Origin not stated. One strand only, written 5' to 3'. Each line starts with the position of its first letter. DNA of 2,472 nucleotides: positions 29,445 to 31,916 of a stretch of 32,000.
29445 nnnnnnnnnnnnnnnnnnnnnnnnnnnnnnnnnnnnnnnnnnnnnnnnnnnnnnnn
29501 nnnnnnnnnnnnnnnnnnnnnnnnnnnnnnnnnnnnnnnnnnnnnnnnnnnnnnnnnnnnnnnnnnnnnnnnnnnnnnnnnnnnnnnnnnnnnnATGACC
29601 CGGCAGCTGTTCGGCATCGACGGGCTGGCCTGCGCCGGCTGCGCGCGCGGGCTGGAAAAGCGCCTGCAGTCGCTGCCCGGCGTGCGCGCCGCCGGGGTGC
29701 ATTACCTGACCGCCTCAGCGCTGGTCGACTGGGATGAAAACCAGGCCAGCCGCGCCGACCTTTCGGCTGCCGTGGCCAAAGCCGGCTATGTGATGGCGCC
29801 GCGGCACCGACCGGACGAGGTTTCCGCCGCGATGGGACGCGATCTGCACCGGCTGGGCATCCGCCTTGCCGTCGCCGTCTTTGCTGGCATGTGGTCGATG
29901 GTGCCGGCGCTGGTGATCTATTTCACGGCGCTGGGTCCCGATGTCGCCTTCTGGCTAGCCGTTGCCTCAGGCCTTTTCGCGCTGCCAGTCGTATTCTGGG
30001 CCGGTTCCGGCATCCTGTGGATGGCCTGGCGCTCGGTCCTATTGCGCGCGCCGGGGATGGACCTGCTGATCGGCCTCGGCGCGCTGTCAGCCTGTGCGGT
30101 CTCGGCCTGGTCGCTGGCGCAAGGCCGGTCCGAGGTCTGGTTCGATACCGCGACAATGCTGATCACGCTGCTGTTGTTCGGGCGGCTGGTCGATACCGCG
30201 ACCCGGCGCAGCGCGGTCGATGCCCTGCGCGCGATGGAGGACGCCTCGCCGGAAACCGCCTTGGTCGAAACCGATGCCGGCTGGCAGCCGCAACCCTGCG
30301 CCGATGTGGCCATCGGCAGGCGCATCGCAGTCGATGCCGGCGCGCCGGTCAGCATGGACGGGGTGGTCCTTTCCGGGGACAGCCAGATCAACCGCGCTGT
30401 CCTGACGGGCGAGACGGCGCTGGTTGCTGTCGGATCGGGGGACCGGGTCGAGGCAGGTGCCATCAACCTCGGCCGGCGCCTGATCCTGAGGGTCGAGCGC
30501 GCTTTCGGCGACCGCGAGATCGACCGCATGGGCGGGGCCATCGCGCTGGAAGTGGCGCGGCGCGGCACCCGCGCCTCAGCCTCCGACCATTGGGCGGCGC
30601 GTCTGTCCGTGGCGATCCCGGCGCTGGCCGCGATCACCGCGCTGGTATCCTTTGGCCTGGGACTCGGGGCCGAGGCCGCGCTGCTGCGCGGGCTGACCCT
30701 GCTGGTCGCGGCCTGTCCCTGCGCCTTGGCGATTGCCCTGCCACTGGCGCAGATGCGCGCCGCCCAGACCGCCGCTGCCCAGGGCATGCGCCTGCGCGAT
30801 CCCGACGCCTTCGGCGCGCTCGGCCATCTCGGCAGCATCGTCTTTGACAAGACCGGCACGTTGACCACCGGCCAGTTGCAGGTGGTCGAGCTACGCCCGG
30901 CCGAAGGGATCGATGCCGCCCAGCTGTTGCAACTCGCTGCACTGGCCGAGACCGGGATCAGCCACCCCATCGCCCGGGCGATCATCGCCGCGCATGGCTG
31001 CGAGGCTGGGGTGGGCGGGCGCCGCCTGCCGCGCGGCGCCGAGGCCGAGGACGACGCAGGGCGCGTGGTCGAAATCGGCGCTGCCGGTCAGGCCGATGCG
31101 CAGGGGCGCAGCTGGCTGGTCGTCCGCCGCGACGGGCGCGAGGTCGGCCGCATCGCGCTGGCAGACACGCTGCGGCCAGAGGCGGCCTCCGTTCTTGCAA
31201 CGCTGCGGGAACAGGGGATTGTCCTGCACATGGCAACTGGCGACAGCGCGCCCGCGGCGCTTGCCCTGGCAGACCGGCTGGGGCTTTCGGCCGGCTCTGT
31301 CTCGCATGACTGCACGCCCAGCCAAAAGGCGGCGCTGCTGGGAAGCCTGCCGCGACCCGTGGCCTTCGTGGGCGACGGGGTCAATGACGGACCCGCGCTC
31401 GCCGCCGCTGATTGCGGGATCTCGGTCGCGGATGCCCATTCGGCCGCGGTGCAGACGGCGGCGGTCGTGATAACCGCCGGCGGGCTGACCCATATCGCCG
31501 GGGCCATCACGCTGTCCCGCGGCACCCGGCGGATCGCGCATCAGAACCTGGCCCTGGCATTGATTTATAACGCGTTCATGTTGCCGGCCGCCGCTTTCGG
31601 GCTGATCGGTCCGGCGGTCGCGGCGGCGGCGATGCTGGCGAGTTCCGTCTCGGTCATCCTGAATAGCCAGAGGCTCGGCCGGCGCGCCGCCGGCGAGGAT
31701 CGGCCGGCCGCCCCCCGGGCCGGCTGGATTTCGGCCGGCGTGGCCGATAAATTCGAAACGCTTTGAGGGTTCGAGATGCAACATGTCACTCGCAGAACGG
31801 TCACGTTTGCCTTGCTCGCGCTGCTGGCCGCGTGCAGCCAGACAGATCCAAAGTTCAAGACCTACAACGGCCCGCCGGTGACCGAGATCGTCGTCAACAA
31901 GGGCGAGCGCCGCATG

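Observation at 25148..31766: Compact non-canonical cbb3-type oxidase operon: CcoS-CcoN fusion, CcoO, triheme cytochrome, TsdA-like cytochrome and Cu-ATPase, all translationally coupled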

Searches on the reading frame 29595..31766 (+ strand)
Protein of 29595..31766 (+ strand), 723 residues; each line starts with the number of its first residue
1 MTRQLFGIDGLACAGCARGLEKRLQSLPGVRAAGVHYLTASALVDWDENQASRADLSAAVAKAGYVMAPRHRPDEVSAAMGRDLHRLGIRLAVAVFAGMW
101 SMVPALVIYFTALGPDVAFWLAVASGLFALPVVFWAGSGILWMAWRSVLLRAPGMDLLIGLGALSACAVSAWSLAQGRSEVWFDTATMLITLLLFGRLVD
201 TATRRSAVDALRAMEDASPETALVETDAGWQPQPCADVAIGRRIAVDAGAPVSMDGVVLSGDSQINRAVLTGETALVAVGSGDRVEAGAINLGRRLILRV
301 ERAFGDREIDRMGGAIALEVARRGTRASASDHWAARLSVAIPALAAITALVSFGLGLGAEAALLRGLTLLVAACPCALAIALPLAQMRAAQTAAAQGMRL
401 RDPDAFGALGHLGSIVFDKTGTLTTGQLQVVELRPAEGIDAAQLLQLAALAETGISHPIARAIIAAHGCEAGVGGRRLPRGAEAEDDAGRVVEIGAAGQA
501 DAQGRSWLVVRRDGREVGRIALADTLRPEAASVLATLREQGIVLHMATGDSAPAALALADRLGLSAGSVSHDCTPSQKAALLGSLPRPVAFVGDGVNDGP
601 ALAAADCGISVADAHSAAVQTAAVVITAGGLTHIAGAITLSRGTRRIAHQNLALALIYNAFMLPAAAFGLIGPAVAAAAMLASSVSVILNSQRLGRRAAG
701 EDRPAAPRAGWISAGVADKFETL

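Call 3: search_protein_families(library=pfam, proteins=[window:29595-31766:+], max_evalue=0.01)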
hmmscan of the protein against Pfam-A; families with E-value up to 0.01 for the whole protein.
window:29595-31766:+ (723 aa): 5 families
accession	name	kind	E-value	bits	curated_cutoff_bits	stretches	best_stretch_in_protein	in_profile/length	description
PF00122.25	E1-E2_ATPase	-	1.1e-31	110.2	28.1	1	218-395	3-180/181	E1-E2 ATPase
PF00702.32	Hydrolase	-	4.9e-23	82.9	26.4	1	415-606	4-191/191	haloacid dehalogenase-like hydrolase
PF00403.32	HMA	-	4.1e-09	37.1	24.8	1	7-65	3-61/62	Heavy-metal-associated domain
PF12710.13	HAD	-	0.00024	22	27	1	514-602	70-188/189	haloacid dehalogenase-like hydrolase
PF08282.18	Hydrolase_3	-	0.0017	18.6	20.9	0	586-626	203-243/255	haloacid dehalogenase-like hydrolase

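Call 4: search_protein_families(library=ncbifam, proteins=[window:29595-31766:+], max_evalue=0.01)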
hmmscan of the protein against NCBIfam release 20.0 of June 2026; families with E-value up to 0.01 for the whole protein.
window:29595-31766:+ (723 aa): 31 families (the best 25 are shown)
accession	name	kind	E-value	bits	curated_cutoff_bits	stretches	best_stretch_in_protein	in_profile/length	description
TIGR01525.1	ATPase-IB_hvy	subfamily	6.1e-117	391.8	346.25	1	155-694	1-560/560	heavy metal translocating P-type ATPase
TIGR01511.1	ATPase-IB1_Cu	subfamily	1.6e-105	354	397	1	137-694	2-541/542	copper-translocating P-type ATPase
TIGR01512.1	ATPase-IB2_Cd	subfamily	8.2e-91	305.1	313.5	1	185-695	20-493/494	cadmium family heavy metal-translocating P-type ATPase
NF007952.0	PRK10671.1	equivalog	7.6e-82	275.8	1316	1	8-696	109-833/838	copper-exporting P-type ATPase CopA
NF008262.1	PRK11033.1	equivalog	1.6e-71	241.8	1005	2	3-466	42-479/731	zinc/cadmium/mercury/lead-transporting ATPase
NF033775.1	P_type_ZntA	exception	6.1e-67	226.5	1240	1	3-697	49-731/732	Zn(II)/Cd(II)/Pb(II) translocating P-type ATPase ZntA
TIGR01494.1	ATPase_P-type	subfamily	4.2e-61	206.8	62.3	1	189-670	2-464/478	HAD-IC family P-type ATPase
TIGR01647.1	ATPase-IIIA_H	equivalog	1.1e-25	90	615.5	2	172-452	50-327/755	plasma-membrane proton-efflux P-type ATPase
TIGR01497.1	kdpB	equivalog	2.6e-23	82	527.9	2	499-625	420-547/675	potassium-transporting ATPase subunit KdpB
TIGR01657.1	P-ATPase-V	hypoth_equivalog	3.4e-17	61.3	618.25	2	357-438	393-474/1055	ATP13A2 family polyamine export P-type ATPase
TIGR01517.1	ATPase-IIB_Ca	equivalog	1.1e-15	57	507.05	2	527-659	546-700/882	calcium-translocating P-type ATPase, PMCA-type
NF010609.0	PRK14010.1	equivalog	3.4e-12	45.4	1323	2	502-627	418-544/673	K(+)-transporting ATPase subunit B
TIGR01524.1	ATPase-IIIB_Mg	equivalog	2.9e-11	42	610.75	1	574-638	587-654/867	magnesium-translocating P-type ATPase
TIGR01116.1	ATPase-IIA1_Ca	equivalog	3e-11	42.1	703.4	1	517-639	458-596/799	calcium-translocating P-type ATPase, SERCA-type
TIGR01522.1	ATPase-IIA2_Ca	equivalog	3e-11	41.8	798.3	2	574-641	572-643/854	calcium-transporting P-type ATPase, PMR1-type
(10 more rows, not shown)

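Call 58: search_dna_similar(query=window:29595-31763:+, collection=plasmids, mode=protein, max_rows=40, rows=best, max_evalue=1e-40)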
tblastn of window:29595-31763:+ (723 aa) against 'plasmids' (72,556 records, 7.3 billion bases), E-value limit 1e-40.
Records with a match: 6; places in all: 6; records where one place covers at least 80% of the query: 3.
Best place of each record, by identity: 80-90% 2; <60% 4.
By first word of the organism name: Paraburkholderia 3; Paracoccus 2; Indioceanicola 1.
By predicted mobility (MOB-suite, as given by PLSDB): non-mobilizable 4; conjugative 2.
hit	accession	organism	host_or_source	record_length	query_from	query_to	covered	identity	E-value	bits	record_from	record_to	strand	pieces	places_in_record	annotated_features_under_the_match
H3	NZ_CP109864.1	Paracoccus aminovorans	bacteria,human fecal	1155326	1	704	97%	82.5%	0e+0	889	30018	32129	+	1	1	record has no annotation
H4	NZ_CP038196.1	Paracoccus versutus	single cell,soil adjacent to the roots ...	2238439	1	701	97%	81.0%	0e+0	887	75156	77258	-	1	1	none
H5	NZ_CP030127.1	Indioceanicola profundi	sediment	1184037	3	663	91%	42.0%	1e-102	353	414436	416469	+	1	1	none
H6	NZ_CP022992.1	Paraburkholderia aromaticivorans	-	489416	5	527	72%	36.2%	1e-60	229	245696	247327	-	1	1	cation-translocating P-type ATPase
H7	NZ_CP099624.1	Paraburkholderia fungorum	Arabidopsis thaliana,pure culture,leaf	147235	5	463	63%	34.4%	1e-52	205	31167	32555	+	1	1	cation-translocating P-type ATPase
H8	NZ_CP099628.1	Paraburkholderia fungorum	Arabidopsis thaliana,pure culture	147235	5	463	63%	34.4%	1e-52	205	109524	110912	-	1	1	cation-translocating P-type ATPase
